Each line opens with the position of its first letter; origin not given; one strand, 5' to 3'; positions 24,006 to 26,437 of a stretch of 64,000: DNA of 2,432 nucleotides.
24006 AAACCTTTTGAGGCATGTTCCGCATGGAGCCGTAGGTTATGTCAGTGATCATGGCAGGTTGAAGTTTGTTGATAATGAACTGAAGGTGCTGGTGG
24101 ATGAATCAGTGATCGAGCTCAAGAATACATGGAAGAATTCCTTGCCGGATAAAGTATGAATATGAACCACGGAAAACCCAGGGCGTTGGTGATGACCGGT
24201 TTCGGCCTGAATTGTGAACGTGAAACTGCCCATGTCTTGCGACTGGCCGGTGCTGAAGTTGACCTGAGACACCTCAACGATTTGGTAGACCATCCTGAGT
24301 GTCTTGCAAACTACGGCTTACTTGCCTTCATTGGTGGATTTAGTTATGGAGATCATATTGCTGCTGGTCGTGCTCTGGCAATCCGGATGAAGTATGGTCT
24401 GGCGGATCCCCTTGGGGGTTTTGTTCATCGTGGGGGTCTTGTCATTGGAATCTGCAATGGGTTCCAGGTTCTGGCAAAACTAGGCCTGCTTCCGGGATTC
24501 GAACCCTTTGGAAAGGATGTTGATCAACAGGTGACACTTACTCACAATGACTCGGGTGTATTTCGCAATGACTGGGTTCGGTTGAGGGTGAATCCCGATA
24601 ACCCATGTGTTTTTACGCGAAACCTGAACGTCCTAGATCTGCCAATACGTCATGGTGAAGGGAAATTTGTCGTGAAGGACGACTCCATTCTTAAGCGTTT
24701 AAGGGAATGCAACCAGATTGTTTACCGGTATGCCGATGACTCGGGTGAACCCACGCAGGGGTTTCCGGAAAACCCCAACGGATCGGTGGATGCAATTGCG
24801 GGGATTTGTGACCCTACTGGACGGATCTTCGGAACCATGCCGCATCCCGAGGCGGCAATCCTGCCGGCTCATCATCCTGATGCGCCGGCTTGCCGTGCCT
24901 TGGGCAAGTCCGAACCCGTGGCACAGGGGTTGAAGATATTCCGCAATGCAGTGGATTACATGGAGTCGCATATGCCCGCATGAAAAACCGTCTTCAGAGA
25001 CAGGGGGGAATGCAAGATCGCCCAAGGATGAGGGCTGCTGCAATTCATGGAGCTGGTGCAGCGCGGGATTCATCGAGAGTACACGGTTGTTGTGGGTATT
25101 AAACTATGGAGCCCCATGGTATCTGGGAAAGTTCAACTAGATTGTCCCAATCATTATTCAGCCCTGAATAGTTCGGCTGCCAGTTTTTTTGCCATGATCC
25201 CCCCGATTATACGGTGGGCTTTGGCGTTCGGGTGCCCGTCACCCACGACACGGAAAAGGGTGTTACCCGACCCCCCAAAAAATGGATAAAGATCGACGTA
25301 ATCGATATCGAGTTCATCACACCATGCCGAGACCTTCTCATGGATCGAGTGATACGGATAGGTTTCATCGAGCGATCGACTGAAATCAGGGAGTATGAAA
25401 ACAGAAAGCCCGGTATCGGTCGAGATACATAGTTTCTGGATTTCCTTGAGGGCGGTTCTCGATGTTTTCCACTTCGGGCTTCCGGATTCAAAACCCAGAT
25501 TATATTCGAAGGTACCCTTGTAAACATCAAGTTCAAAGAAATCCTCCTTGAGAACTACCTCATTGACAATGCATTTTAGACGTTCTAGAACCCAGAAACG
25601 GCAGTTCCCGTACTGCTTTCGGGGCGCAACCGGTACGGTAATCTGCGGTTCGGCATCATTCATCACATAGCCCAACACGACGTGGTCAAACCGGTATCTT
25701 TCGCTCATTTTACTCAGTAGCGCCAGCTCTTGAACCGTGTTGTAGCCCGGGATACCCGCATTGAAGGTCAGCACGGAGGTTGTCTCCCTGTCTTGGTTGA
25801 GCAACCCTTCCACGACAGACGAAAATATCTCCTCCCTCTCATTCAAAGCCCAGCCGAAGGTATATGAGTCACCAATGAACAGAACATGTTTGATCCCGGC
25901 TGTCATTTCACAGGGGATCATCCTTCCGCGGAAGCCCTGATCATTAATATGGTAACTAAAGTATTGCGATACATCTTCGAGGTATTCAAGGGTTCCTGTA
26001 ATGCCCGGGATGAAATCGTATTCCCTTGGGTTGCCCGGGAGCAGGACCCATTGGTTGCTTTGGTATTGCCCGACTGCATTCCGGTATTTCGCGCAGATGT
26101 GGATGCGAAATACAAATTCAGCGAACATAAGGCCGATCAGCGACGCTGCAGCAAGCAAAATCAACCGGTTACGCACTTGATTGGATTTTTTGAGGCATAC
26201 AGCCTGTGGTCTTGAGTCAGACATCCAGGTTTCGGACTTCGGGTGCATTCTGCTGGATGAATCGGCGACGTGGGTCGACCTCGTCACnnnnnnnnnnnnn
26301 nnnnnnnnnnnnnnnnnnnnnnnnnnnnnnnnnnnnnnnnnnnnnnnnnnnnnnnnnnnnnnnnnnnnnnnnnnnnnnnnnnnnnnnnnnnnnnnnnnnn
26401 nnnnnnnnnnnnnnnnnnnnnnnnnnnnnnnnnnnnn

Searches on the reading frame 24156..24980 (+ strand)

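Call 96: search_protein_families(library=pfam, proteins=[window:24156-24980:+], max_evalue=0.0001)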
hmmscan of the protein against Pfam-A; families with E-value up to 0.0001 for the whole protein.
window:24156-24980:+ (275 aa): 1 family
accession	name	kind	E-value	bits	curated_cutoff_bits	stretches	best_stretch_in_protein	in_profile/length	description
PF13507.12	GATase_5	-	5.9e-79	265.3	27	1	7-269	1-260/260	CobB/CobQ-like glutamine amidotransferase domain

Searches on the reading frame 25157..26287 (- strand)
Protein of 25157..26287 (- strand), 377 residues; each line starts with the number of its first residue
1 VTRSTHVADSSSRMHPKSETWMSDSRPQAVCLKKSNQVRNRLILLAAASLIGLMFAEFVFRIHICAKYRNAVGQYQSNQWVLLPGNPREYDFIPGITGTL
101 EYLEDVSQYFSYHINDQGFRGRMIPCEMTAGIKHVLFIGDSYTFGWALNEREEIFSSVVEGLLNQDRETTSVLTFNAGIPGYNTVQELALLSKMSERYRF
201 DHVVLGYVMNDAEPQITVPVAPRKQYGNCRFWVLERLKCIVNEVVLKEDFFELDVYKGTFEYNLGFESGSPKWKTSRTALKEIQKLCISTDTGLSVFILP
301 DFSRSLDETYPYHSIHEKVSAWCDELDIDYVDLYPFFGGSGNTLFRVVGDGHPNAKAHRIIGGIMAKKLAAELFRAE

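Call 96: search_protein_families(library=pfam, proteins=[window:25157-26287:-], max_evalue=0.0001)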
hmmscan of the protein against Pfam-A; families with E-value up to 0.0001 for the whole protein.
window:25157-26287:- (377 aa): 1 family
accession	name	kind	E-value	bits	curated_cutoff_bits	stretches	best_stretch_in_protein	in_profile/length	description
PF13472.12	Lipase_GDSL_2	-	6.6e-12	46.7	32.9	1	137-360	1-178/178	GDSL-like Lipase/Acylhydrolase family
